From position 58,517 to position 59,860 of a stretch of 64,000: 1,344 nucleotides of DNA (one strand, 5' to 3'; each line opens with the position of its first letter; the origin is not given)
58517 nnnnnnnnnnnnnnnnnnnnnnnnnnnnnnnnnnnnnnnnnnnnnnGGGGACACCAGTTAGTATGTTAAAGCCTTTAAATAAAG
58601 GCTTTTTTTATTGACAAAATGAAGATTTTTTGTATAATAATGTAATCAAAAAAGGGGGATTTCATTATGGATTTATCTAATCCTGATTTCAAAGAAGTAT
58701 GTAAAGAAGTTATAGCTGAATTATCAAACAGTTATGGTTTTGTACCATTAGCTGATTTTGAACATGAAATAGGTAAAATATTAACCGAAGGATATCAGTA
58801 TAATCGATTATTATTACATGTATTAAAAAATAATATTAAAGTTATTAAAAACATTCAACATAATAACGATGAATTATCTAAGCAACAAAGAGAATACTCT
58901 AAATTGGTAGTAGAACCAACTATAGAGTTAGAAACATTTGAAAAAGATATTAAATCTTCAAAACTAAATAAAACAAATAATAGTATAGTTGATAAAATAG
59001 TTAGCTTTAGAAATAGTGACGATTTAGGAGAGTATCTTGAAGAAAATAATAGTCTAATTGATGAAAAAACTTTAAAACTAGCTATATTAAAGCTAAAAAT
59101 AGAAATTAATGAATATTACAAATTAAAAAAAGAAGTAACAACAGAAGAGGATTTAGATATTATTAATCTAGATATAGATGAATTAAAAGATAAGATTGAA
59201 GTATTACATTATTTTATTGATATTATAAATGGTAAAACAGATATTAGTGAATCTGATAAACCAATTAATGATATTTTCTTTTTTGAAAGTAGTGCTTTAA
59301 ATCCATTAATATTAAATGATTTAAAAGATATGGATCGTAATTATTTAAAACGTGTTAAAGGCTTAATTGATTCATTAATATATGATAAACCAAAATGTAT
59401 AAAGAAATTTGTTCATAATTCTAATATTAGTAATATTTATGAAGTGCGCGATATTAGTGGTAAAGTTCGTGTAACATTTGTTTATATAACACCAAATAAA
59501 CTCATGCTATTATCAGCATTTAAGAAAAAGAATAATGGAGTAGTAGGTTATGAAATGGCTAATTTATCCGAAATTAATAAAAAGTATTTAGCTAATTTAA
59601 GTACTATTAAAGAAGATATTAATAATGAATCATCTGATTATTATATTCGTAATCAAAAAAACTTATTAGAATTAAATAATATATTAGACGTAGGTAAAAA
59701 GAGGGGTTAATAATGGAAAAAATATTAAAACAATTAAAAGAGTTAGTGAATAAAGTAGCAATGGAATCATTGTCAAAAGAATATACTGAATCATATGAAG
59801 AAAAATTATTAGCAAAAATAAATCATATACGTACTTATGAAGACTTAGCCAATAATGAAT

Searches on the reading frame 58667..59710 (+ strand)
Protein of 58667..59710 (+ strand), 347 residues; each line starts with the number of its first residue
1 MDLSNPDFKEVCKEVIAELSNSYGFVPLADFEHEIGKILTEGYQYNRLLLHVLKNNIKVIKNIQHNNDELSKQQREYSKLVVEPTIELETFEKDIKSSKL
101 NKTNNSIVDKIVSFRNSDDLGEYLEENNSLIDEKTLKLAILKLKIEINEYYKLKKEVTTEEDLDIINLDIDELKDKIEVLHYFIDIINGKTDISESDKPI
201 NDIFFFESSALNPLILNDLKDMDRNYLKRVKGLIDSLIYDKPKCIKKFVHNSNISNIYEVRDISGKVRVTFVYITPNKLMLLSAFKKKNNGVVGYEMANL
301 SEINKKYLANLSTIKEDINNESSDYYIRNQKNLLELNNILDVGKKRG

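Call 54: find_encoding_contigs(protein=window:58667-59710:+, flank=10000, max_places=10)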
Protein window:58667-59710:+ (347 aa): 8 contigs read that carry it; 2 places shown.
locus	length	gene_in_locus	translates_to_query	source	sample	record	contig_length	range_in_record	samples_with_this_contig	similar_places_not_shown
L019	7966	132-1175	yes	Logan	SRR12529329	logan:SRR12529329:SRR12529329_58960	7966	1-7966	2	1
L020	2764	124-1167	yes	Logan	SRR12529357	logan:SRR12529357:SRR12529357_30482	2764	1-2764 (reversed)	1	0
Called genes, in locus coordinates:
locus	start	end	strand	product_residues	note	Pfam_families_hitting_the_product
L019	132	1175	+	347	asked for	PF05973:Gp49 (faint)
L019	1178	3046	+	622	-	-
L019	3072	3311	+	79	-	PF07873:YabP (weak)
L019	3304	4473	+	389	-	PF06898:YqfD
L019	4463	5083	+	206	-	PF04892:VanZ-LLP1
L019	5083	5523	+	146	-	PF02130:YbeY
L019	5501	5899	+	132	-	PF01219:DAGK_prokar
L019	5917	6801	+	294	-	PF00009:GTP_EFTU, PF00071:Ras (faint), PF01926:MMR_HSR1, PF02421:FeoB_N, PF02492:cobW (faint), PF04548:AIG1 (weak), PF00350:Dynamin_N (weak), PF07650:KH_2, +1 more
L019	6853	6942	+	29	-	-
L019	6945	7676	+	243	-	PF11967:RecO_N, PF02565:RecO_C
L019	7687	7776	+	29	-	-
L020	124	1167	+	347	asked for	PF05973:Gp49 (faint)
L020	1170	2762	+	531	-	?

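Call 94: search_protein_families(library=pfam, proteins=[window:58667-59710:+, L007:3782-4438:+, L007:4450-5157:+], max_evalue=0.01)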
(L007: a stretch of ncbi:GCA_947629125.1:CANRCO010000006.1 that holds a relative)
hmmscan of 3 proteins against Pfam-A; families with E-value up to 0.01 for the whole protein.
window:58667-59710:+ (347 aa): 1 family
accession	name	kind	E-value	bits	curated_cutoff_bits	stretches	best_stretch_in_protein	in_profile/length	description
PF05973.20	Gp49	-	2.3e-05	24.8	23.9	1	218-291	2-76/90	Phage derived protein Gp49-like (DUF891)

L007:3782-4438:+ (218 aa): 2 families
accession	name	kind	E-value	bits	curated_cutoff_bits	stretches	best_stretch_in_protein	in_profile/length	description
PF12389.13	Peptidase_M73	-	0.00068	19.9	22.5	0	10-53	10-50/196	Camelysin metallo-endopeptidase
PF13721.11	SecD-TM1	-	0.0063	17.4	30.5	0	6-68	8-71/103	SecD export protein N-terminal TM region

L007:4450-5157:+ (235 aa): 0 families
